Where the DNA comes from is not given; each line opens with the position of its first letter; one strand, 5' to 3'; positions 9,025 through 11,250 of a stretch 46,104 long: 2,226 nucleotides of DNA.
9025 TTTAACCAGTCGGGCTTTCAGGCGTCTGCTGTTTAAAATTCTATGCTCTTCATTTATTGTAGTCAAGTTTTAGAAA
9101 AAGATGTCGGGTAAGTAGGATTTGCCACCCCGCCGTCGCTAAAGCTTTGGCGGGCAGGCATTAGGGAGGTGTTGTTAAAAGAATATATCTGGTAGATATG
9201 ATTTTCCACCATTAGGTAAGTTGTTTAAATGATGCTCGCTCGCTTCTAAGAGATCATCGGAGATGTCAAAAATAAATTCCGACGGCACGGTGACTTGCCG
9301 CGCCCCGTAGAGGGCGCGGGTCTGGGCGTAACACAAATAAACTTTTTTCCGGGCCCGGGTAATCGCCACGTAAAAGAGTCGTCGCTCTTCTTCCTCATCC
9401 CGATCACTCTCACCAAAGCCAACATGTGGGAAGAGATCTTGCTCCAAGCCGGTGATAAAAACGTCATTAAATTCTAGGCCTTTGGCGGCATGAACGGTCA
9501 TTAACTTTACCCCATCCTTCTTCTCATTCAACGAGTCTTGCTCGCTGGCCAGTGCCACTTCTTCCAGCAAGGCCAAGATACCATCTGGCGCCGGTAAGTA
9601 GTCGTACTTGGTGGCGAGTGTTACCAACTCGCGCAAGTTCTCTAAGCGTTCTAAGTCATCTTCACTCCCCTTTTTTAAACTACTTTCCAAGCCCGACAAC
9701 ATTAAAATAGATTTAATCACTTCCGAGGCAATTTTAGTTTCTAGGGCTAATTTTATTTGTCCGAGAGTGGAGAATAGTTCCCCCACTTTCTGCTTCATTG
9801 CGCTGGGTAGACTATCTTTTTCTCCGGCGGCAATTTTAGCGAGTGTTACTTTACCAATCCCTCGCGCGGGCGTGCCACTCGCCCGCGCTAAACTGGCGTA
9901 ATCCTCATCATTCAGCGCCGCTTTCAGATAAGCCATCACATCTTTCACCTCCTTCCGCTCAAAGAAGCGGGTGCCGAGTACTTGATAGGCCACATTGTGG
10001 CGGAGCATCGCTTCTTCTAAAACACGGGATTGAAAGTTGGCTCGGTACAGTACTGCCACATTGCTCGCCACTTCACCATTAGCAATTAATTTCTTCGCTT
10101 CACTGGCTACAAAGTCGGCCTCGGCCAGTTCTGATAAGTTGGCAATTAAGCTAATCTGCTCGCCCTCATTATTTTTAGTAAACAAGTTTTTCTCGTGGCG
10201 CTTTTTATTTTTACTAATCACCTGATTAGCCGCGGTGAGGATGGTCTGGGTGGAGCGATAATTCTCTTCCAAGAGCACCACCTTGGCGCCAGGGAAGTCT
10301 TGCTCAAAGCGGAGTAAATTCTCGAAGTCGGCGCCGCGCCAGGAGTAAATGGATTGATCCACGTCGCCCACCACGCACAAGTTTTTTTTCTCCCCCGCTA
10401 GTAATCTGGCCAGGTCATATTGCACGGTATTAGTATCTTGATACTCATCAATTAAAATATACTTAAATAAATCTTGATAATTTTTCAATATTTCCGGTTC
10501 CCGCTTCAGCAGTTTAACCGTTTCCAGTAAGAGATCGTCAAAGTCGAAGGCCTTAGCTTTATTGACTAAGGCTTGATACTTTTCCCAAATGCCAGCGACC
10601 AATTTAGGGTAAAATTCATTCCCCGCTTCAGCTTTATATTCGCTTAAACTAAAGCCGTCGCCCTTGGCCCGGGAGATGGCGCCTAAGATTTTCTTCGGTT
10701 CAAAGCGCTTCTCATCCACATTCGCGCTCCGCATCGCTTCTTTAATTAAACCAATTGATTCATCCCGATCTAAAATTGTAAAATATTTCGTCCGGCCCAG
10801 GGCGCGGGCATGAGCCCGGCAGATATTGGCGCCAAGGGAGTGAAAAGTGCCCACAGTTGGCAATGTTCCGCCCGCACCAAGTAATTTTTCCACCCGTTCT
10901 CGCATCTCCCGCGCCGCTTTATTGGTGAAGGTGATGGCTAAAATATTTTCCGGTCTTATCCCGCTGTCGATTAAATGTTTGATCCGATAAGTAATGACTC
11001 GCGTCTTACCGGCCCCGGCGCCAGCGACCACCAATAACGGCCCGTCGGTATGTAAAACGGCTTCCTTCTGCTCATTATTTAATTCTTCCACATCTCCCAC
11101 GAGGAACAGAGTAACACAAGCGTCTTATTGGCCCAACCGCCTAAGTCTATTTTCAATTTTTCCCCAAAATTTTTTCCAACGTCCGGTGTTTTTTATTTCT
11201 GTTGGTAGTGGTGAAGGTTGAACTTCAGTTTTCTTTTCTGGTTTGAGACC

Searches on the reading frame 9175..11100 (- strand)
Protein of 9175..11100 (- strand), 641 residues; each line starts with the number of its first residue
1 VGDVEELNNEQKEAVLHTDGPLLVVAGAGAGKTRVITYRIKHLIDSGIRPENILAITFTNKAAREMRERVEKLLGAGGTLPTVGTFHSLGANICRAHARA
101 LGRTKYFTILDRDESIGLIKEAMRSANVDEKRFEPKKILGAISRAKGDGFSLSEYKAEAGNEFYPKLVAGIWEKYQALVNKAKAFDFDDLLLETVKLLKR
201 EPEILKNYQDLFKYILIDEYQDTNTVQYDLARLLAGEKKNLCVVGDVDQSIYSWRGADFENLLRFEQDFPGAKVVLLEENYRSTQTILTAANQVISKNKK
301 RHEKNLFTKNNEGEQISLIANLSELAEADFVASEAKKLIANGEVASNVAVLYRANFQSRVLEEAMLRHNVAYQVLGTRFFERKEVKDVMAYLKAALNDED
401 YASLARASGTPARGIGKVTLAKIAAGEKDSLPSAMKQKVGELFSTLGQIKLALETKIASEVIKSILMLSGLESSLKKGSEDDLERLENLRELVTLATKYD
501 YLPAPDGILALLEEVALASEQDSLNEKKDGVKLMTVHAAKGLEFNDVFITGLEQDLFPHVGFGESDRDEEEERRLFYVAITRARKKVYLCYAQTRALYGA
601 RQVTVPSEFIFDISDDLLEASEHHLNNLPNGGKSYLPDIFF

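Call 93: search_protein_families(library=pfam, proteins=[window:9175-11100:-], max_evalue=0.00001)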
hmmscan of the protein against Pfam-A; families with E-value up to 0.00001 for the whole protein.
window:9175-11100:- (641 aa): 7 families
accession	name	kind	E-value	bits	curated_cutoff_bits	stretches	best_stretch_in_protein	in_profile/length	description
PF00580.27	UvrD-helicase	-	1e-87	294.8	23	1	7-270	1-271/271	UvrD/REP helicase N-terminal domain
PF13361.12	UvrD_C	-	2.3e-69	234.9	25.6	1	276-593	2-349/350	UvrD-like helicase C-terminal domain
PF13245.12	AAA_19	-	2.3e-23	83.3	25.1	1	11-253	1-132/134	AAA domain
PF13538.12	UvrD_C_2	-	3.6e-12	46.4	27.4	1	533-590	4-52/52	UvrD-like helicase C-terminal domain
PF01443.25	Viral_helicase1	-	2e-11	44.6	21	0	519-590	164-227/228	Viral superfamily 1 RNA helicase core domain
PF13604.12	AAA_30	-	3.1e-08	34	27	0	6-70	1-66/191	AAA domain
PF13087.12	AAA_12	-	4.2e-06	26.9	27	0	525-589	133-190/195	AAA domain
